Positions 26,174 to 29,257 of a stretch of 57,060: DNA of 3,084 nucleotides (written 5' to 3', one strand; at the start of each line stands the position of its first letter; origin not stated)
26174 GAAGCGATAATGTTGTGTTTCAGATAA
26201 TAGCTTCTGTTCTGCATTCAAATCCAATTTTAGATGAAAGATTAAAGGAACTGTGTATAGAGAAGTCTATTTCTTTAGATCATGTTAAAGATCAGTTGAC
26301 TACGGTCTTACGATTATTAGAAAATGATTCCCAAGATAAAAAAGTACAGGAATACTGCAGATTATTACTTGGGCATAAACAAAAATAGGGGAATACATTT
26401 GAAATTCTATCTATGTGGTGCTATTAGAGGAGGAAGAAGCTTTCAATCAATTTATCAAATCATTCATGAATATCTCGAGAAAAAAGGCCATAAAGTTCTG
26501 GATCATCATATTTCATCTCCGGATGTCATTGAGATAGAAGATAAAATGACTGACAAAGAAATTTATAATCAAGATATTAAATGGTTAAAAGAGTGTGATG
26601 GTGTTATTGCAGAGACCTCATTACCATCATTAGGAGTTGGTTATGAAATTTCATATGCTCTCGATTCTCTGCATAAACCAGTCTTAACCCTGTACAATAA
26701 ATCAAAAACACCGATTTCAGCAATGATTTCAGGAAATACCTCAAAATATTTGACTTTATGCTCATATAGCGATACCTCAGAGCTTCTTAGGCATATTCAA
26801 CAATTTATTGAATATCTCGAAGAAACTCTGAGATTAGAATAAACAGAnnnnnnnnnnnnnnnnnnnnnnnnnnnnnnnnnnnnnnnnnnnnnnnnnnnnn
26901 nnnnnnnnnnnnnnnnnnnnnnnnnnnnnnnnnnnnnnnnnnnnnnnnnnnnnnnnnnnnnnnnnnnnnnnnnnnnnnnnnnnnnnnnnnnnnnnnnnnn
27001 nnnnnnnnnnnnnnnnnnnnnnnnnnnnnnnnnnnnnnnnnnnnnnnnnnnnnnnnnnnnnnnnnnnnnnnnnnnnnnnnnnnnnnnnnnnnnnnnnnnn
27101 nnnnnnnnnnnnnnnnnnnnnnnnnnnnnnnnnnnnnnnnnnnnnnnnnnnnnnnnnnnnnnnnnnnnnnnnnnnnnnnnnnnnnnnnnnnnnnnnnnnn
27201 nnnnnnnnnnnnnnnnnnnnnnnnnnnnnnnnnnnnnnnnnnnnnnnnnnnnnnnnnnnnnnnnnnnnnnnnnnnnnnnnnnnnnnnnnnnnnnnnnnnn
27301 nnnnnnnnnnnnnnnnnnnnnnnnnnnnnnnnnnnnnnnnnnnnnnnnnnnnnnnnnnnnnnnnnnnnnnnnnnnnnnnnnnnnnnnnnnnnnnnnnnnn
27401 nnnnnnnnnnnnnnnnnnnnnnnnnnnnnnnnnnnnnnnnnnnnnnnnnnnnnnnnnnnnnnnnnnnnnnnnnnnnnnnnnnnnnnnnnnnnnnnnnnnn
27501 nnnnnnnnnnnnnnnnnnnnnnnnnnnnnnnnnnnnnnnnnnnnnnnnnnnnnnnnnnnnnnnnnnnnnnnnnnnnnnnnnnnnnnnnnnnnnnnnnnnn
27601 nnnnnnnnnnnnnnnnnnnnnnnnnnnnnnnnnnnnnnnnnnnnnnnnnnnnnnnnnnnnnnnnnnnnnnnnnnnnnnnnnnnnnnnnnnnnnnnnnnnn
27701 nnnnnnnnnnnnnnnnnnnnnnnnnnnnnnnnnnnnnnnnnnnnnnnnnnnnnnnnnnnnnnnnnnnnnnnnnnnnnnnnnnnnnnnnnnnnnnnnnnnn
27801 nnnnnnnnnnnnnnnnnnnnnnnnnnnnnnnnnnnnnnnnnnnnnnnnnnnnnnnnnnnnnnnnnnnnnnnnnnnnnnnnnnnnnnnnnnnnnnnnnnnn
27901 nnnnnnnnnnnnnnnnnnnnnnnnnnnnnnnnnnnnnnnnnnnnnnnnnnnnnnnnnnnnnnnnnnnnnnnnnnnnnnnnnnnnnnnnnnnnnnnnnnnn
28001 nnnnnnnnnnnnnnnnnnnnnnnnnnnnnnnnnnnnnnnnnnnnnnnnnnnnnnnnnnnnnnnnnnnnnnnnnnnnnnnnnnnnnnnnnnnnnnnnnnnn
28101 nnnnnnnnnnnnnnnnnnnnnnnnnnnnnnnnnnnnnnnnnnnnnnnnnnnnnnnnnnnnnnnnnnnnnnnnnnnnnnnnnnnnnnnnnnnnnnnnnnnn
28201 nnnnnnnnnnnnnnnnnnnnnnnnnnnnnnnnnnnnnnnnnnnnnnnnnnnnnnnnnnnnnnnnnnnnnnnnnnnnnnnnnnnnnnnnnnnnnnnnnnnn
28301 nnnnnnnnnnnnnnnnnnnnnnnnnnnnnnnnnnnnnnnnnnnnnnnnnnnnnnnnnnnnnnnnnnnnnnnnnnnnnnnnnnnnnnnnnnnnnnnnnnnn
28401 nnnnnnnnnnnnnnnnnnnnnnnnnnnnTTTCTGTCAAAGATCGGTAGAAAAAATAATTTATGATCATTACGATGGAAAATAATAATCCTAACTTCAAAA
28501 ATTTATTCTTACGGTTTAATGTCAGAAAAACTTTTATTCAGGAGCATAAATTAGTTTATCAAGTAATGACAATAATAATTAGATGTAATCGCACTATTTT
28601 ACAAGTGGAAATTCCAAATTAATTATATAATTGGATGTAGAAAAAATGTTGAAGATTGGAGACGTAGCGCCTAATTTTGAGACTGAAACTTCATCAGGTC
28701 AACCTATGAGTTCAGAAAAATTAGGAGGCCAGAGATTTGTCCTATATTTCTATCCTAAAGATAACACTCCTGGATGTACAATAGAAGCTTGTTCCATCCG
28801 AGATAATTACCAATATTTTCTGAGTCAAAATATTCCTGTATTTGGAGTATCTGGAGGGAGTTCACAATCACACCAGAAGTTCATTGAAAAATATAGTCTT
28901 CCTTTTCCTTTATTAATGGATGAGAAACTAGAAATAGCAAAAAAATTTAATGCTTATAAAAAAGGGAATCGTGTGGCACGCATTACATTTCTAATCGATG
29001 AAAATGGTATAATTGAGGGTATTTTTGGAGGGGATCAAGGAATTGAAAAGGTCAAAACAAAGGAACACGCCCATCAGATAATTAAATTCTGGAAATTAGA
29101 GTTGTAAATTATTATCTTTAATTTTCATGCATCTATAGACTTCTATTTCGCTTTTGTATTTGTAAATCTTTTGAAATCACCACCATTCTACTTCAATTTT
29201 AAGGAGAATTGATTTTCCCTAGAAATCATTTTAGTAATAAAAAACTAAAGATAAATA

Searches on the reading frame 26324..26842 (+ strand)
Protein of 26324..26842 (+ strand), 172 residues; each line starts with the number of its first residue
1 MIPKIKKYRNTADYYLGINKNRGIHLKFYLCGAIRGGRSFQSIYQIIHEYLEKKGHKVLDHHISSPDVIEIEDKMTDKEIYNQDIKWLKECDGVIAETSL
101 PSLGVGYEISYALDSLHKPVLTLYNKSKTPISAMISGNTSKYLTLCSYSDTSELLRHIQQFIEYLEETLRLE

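Call 61: search_protein_families(library=pfam, proteins=[window:26324-26842:+], max_evalue=0.00001)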
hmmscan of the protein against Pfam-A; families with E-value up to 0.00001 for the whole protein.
window:26324-26842:+ (172 aa): 1 family
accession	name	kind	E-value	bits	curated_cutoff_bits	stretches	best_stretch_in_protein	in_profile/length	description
PF05014.21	Nuc_deoxyrib_tr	-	1.5e-12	48.1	28.8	1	29-129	2-102/117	Nucleoside 2-deoxyribosyltransferase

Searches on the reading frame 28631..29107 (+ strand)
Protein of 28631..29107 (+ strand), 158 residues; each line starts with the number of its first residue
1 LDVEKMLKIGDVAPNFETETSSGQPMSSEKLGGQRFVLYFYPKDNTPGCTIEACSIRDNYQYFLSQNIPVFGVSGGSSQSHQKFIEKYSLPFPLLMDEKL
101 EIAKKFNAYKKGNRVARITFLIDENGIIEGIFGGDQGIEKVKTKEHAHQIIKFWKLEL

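Call 61: search_protein_families(library=pfam, proteins=[window:28631-29107:+], max_evalue=0.00001)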
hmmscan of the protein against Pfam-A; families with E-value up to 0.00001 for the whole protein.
window:28631-29107:+ (158 aa): 2 families
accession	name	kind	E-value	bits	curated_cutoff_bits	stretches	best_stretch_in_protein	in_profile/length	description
PF00578.27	AhpC-TSA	-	1.6e-34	119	26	1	9-129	1-122/124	AhpC/TSA family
PF08534.16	Redoxin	-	6.2e-18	65.4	26.6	1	9-136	2-136/148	Redoxin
